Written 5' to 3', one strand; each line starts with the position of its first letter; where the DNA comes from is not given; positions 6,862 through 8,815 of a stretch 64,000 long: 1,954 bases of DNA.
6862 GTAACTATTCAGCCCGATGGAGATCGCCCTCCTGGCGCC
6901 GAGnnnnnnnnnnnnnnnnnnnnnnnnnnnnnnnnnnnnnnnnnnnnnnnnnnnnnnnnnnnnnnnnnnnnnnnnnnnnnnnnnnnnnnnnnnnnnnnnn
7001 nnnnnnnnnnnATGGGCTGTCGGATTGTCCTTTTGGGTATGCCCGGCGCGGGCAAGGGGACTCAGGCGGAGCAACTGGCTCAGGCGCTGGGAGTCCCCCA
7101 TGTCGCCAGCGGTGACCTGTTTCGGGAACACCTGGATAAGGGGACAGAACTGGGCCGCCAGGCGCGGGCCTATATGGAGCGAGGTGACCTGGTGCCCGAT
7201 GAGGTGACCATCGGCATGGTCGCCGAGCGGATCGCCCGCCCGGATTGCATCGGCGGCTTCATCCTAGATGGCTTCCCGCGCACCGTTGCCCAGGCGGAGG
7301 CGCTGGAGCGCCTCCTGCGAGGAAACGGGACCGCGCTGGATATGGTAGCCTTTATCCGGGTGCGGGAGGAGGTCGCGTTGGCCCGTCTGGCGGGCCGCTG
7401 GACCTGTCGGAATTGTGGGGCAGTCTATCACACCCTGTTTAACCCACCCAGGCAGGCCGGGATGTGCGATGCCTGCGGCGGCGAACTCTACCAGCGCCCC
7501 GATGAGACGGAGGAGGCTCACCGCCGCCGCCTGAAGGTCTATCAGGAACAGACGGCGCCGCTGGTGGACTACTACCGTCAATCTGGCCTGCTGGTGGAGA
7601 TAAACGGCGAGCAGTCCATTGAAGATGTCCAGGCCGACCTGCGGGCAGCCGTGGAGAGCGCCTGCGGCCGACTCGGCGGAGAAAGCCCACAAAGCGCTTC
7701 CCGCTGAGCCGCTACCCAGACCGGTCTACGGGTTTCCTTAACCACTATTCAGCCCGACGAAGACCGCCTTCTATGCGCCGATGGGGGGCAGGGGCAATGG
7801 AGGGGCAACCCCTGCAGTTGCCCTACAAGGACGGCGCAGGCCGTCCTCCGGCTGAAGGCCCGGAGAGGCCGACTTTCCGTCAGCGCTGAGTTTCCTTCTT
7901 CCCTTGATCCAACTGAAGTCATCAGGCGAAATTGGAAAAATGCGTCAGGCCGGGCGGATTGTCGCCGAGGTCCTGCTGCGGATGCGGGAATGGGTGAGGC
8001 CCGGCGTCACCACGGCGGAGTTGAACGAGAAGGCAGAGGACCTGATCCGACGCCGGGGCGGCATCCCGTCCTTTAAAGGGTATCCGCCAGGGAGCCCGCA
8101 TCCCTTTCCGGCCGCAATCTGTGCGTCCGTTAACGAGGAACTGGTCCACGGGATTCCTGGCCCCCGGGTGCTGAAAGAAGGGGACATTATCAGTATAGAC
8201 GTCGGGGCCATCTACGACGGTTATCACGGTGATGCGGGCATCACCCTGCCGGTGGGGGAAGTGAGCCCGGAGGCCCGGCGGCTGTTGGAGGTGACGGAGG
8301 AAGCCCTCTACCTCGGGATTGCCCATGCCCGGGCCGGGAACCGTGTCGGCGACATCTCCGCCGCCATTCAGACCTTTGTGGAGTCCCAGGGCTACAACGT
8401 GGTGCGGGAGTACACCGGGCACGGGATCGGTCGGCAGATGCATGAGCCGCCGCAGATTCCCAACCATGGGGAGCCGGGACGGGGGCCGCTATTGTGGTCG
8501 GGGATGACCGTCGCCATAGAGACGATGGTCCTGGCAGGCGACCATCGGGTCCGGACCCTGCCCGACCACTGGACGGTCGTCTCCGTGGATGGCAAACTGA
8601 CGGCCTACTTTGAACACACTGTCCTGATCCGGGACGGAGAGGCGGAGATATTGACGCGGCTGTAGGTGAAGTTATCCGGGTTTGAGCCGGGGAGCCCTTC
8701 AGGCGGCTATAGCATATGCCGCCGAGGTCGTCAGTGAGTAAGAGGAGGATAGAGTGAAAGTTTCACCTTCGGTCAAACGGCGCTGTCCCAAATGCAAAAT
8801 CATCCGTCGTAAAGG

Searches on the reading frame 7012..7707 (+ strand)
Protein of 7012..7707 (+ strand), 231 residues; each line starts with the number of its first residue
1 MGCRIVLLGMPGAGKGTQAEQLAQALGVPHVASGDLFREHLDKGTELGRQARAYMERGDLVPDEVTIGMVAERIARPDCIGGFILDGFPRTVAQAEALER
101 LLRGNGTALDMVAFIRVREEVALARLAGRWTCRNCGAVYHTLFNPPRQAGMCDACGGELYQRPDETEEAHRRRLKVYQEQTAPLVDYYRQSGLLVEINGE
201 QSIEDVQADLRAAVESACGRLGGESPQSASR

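Call 27: search_protein_families(library=pfam, proteins=[window:7012-7707:+])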
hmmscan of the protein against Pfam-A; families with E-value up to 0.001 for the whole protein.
window:7012-7707:+ (231 aa): 7 families
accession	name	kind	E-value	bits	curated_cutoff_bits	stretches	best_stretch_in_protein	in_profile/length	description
PF00406.28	ADK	-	4.8e-51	173.3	26.8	1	7-192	1-150/151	Adenylate kinase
PF13207.12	AAA_17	-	6.2e-29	101.5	27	1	8-130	1-123/136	AAA domain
PF05191.20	ADK_lid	-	1.3e-19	70.2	26.6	1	129-164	1-36/36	Adenylate kinase, active site lid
PF13238.12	AAA_18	-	1.6e-05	25.8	29.4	1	5-41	1-36/128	AAA domain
PF13671.12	AAA_33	-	1.8e-05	25.5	27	1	5-129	2-118/143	AAA domain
PF02223.23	Thymidylate_kin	-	5.2e-05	23.4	27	0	9-73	3-65/185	Thymidylate kinase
PF13521.12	AAA_28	-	0.00016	22.4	27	1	4-55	1-50/164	AAA domain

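Call 48: find_homologous_proteins(query=window:7012-7707:+, max_evalue=1e-40)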
Query window:7012-7707:+ (231 aa): 7680 proteins with E <= 1e-40 among 8000 candidates; the best 120 are listed.
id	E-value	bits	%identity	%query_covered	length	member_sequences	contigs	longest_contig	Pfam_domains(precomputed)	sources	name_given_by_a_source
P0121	2.8e-139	480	94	99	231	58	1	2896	PF00406.30,PF05191.21,PF13207.13,PF13238.13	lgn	-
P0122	1.7e-125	435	87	95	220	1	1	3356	PF00406.30,PF02223.24,PF05191.21,PF13671.13,PF13207.13,PF13238.13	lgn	-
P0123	1.4e-124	432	87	95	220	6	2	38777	PF00406.30,PF05191.21,PF13671.13,PF13207.13,PF13238.13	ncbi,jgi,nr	ncbi:MAG: adenylate kinase [Thermoflexia bacterium]|nr:MAG: adenylate kinase [Thermoflexia bacterium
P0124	2.3e-124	431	87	95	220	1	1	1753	PF00406.30,PF05191.21,PF13207.13,PF13238.13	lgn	-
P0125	4.5e-124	430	87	95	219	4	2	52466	PF00406.30,PF05191.21,PF13207.13,PF13238.13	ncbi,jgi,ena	-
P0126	8.2e-124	429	87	95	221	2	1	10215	PF00406.30,PF05191.21,PF13207.13,PF13238.13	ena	-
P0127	3.3e-123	428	86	95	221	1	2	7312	PF00406.30,PF05191.21,PF13671.13,PF13207.13,PF13238.13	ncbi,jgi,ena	-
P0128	4.3e-123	427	87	94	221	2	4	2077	PF00406.30,PF05191.21,PF13207.13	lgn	-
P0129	8.0e-120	416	84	95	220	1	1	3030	PF00406.30,PF05191.21,PF13207.13,PF13238.13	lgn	-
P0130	1.5e-119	416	84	95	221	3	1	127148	PF00406.30,PF05191.21,PF13207.13,PF13238.13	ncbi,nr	ncbi:MAG TPA: adenylate kinase [Thermoflexia bacterium]|nr:adenylate kinase [Thermoflexia bacterium]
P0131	5.0e-118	411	83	95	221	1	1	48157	PF00406.30,PF05191.21,PF13671.13,PF13207.13,PF13238.13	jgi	-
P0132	9.3e-118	410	82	94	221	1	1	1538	PF00406.30,PF05191.21,PF13671.13,PF13207.13,PF13238.13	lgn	-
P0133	2.0e-117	409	82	95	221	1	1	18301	PF00406.30,PF05191.21,PF13671.13,PF13207.13,PF13238.13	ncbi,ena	-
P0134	7.0e-117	407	81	95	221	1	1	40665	PF00406.30,PF05191.21,PF13671.13,PF13207.13,PF13238.13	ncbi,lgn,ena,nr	ncbi:MAG TPA: adenylate kinase [Chloroflexi bacterium]|nr:adenylate kinase [Chloroflexota bacterium]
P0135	1.1e-116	406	82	95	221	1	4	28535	PF00406.30,PF05191.21,PF13671.13,PF13207.13,PF13238.13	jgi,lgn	-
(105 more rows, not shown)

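Call 49: find_encoding_contigs(protein=P0121, flank=3000, max_places=10)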
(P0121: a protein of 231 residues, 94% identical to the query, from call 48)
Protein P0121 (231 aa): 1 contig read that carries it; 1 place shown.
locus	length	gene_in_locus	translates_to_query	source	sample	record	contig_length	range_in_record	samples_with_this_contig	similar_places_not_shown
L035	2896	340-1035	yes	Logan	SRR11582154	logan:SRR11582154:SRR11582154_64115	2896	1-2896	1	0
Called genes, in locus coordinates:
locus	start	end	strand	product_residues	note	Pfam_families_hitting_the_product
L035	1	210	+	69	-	?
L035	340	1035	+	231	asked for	PF00406:ADK, PF13207:AAA_17, PF13238:AAA_18 (weak), PF05191:ADK_lid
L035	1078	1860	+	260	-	PF00557:Peptidase_M24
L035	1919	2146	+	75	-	PF04255:DUF433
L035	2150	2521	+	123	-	PF18478:PIN_10 (faint), PF18480:DUF5615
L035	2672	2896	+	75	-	?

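Call 50: find_encoding_contigs(protein=P0123, flank=10000, max_places=3)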
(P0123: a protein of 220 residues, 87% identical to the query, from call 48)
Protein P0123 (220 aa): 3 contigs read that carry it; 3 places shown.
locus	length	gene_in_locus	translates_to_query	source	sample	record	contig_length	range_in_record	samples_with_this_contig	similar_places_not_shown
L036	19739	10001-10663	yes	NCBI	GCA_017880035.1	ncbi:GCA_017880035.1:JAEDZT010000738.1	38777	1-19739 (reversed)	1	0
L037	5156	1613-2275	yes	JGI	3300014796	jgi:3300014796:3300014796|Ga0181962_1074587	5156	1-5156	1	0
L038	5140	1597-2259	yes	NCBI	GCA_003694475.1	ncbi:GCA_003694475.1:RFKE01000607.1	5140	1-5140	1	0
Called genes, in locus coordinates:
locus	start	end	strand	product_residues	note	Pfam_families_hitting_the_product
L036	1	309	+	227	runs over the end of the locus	PF00297:Ribosomal_L3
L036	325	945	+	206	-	PF00573:Ribosomal_L4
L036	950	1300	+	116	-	PF00276:Ribosomal_L23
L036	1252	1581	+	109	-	PF00181:Ribosomal_L2_N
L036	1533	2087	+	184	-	PF03947:Ribosomal_L2_C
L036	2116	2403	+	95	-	PF00203:Ribosomal_S19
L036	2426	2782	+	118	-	PF00237:Ribosomal_L22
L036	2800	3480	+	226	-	PF07650:KH_2, PF00189:Ribosomal_S3_C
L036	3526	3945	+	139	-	PF00252:Ribosomal_L16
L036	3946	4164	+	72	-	PF00831:Ribosomal_L29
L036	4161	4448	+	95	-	PF00366:Ribosomal_S17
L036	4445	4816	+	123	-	PF00238:Ribosomal_L14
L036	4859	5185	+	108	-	PF00467:KOW, PF17136:ribosomal_L24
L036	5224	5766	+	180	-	PF00281:Ribosomal_L5, PF00673:Ribosomal_L5_C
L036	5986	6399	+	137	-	PF00410:Ribosomal_S8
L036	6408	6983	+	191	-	PF00347:Ribosomal_L6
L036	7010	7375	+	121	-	PF00861:Ribosomal_L18p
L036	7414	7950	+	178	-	PF00333:Ribosomal_S5, PF03719:Ribosomal_S5_C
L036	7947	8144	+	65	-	PF00327:Ribosomal_L30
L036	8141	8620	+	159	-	PF00828:Ribosomal_L27A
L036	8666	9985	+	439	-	PF00344:SecY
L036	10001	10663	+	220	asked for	PF00406:ADK, PF13238:AAA_18 (weak), PF13671:AAA_33, PF13207:AAA_17, PF05191:ADK_lid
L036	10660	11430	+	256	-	PF00557:Peptidase_M24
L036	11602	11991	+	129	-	PF00416:Ribosomal_S13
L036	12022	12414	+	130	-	PF00411:Ribosomal_S11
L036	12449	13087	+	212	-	PF00163:Ribosomal_S4, PF01479:S4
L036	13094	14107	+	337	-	PF01193:RNA_pol_L, PF01000:RNA_pol_A_bac, PF03118:RNA_pol_A_CTD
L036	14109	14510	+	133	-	PF01196:Ribosomal_L17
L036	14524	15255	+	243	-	PF01416:PseudoU_synth_1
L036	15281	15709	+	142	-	PF00572:Ribosomal_L13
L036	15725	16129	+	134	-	PF00380:Ribosomal_S9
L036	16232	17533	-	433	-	PF00291:PALP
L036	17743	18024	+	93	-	-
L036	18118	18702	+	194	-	-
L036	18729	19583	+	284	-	PF02645:DegV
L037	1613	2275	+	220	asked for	PF00406:ADK, PF13238:AAA_18 (weak), PF13671:AAA_33, PF13207:AAA_17, PF05191:ADK_lid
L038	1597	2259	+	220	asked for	PF00406:ADK, PF13238:AAA_18 (weak), PF13671:AAA_33, PF13207:AAA_17, PF05191:ADK_lid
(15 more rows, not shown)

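Call 51: find_encoding_contigs(protein=P0125, flank=10000, max_places=3)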
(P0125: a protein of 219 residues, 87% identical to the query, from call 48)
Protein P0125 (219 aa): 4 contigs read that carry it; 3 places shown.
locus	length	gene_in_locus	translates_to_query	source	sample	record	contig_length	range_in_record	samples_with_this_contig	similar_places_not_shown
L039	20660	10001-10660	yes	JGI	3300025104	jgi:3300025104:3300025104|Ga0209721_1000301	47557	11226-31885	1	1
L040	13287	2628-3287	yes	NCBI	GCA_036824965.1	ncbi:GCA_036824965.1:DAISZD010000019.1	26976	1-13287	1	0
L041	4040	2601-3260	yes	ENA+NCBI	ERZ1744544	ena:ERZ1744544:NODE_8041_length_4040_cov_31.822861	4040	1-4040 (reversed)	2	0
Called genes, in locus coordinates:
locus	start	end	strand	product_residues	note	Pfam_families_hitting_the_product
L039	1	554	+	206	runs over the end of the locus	PF00573:Ribosomal_L4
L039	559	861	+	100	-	PF00276:Ribosomal_L23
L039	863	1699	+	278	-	PF00181:Ribosomal_L2_N, PF03947:Ribosomal_L2_C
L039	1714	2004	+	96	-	PF00203:Ribosomal_S19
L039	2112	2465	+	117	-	PF00237:Ribosomal_L22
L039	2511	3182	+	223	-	PF07650:KH_2, PF00189:Ribosomal_S3_C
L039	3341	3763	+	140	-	PF00252:Ribosomal_L16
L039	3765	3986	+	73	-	PF00831:Ribosomal_L29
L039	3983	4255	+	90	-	PF00366:Ribosomal_S17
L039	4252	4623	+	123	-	PF00238:Ribosomal_L14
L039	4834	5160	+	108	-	PF00467:KOW, PF17136:ribosomal_L24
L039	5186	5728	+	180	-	PF00281:Ribosomal_L5, PF00673:Ribosomal_L5_C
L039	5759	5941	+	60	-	PF00253:Ribosomal_S14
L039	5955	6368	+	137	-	PF00410:Ribosomal_S8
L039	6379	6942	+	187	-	PF00347:Ribosomal_L6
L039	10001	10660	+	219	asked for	PF00406:ADK, PF13238:AAA_18 (faint), PF13207:AAA_17, PF05191:ADK_lid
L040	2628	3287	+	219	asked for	PF00406:ADK, PF13238:AAA_18 (faint), PF13207:AAA_17, PF05191:ADK_lid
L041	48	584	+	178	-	PF00333:Ribosomal_S5, PF03719:Ribosomal_S5_C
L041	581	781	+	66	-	PF00327:Ribosomal_L30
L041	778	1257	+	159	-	PF00828:Ribosomal_L27A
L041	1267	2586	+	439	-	PF00344:SecY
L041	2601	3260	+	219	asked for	PF00406:ADK, PF13238:AAA_18 (faint), PF13207:AAA_17, PF05191:ADK_lid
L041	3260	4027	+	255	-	PF00557:Peptidase_M24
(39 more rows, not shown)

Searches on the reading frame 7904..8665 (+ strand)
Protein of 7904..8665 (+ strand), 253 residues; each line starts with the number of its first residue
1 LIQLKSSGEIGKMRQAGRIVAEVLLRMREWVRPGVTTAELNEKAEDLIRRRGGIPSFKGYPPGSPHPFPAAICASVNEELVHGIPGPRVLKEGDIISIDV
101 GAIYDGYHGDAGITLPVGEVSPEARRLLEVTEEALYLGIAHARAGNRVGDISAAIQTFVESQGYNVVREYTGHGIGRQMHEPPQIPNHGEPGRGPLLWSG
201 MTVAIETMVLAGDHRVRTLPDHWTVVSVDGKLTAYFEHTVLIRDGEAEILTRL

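Call 27: search_protein_families(library=pfam, proteins=[window:7904-8665:+])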
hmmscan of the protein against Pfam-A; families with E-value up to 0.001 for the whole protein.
window:7904-8665:+ (253 aa): 1 family
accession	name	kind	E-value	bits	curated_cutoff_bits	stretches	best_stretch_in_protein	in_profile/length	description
PF00557.29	Peptidase_M24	-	3.1e-54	184.4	23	1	12-243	2-207/208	Metallopeptidase family M24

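Call 41: find_encoding_contigs(protein=window:7904-8665:+, flank=3000, max_places=10)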
Protein window:7904-8665:+ (253 aa): no gene with exactly this product is on record in the collection.
